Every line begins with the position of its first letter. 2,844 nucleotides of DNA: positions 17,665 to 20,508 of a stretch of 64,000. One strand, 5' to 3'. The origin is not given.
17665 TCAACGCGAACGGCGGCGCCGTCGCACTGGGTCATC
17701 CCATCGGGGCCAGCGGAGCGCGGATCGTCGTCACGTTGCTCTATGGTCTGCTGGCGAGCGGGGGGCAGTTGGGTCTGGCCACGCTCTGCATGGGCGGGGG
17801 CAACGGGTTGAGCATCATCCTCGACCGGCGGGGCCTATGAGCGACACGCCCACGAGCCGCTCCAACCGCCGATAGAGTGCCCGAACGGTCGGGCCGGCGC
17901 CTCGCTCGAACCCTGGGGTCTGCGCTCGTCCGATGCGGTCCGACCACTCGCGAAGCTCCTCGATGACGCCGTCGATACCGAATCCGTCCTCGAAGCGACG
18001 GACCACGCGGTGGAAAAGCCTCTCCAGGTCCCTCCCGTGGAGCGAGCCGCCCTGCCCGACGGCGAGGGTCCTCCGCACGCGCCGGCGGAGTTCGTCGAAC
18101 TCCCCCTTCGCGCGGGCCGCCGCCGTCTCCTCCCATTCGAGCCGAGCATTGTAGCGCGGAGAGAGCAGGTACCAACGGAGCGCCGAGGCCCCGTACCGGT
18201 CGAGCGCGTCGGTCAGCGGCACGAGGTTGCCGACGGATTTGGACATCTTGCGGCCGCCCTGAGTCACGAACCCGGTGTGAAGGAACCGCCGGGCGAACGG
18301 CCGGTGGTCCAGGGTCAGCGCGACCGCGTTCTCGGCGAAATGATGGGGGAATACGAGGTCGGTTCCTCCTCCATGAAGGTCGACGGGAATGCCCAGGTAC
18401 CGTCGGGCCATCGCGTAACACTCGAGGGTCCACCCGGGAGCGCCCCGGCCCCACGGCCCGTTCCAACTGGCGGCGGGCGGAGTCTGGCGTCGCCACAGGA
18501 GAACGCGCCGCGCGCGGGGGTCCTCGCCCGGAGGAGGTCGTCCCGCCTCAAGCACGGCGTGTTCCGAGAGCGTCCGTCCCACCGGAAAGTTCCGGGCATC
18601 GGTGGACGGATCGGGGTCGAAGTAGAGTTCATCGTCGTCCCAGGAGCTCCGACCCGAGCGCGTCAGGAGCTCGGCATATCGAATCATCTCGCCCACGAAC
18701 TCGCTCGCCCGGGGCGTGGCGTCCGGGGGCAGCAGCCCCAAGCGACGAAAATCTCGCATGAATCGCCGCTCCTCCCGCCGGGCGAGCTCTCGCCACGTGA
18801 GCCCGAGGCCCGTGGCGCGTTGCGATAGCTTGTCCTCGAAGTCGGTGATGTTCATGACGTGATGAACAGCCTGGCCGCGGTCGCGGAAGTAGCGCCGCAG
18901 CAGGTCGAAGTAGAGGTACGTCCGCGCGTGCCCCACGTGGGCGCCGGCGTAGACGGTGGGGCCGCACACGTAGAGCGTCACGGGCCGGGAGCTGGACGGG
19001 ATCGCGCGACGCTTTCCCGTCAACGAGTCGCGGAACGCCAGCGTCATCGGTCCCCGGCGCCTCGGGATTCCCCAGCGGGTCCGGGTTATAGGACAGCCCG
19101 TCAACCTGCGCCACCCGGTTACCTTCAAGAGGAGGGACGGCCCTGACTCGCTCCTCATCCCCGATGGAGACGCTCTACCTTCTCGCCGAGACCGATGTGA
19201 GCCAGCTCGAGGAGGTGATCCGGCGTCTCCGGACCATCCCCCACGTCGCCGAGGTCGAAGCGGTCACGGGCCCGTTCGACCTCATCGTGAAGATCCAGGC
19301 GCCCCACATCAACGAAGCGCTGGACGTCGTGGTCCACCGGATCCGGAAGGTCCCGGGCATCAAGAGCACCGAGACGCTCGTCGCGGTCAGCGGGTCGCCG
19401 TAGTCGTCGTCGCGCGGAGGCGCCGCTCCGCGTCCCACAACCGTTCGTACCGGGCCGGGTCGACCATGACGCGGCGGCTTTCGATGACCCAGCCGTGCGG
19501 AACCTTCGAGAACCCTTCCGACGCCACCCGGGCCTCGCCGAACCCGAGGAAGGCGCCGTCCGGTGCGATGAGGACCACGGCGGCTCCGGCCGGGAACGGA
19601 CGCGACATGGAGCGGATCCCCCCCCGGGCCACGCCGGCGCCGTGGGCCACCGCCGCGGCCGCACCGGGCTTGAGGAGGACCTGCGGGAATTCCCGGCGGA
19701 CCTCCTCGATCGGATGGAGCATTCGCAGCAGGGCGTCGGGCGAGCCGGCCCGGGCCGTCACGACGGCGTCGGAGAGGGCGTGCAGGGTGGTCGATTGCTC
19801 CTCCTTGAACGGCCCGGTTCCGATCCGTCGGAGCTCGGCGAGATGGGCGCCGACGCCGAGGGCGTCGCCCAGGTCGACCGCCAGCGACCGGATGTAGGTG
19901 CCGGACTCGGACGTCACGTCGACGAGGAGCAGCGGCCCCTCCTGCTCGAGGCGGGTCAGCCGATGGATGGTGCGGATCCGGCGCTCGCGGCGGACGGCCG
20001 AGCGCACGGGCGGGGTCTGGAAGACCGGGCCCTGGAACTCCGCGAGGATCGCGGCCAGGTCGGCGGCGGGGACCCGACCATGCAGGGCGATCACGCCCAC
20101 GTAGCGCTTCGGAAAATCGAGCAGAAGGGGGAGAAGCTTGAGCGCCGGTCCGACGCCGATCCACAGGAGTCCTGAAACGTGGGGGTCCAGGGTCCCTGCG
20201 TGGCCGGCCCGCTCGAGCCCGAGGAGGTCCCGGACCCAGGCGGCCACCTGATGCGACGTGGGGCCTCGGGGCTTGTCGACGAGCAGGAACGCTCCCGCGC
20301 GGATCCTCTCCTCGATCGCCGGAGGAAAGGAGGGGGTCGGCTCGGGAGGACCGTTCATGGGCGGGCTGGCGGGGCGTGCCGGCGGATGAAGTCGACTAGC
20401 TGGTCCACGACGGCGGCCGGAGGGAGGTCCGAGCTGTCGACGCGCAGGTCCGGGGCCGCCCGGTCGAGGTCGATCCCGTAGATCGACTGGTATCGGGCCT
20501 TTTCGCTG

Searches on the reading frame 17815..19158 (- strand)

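Call 31: search_protein_families(library=pfam, proteins=[window:17815-19158:-])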
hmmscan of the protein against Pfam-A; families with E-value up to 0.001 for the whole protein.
window:17815-19158:- (447 aa): 4 families
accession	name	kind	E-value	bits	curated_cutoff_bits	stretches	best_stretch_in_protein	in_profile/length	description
PF01406.26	tRNA-synt_1e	-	5.7e-76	256.2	27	1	56-351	6-300/301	tRNA synthetases class I (C) catalytic domain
PF09334.17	tRNA-synt_1g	-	1.4e-13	50.8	20.1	2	287-335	310-358/391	tRNA synthetases class I (M)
PF00133.28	tRNA-synt_1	-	9.7e-10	38.2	22.7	1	257-342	327-413/414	tRNA synthetases class I (I, L, M and V)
PF01921.24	tRNA-synt_1f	-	3.9e-06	26.5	27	0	297-362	275-340/360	tRNA synthetases class I (K)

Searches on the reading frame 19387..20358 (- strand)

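Call 31: search_protein_families(library=pfam, proteins=[window:19387-20358:-])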
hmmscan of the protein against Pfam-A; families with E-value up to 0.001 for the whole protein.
window:19387-20358:- (323 aa): 4 families
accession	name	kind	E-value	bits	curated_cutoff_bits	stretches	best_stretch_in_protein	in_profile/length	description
PF01509.24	TruB_N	-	2.3e-19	70.7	27.3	1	43-156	1-149/149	TruB family pseudouridylate synthase (N terminal domain)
PF16198.10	TruB_C_2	-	4.2e-19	68.9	29.3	1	157-219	1-63/66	tRNA pseudouridylate synthase B C-terminal domain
PF01472.26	PUA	-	1.7e-09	37.9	24.8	1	226-297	2-73/74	PUA domain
PF21238.2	Pus10_C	-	0.00011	22.3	27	1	84-159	124-201/232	Pus10, C-terminal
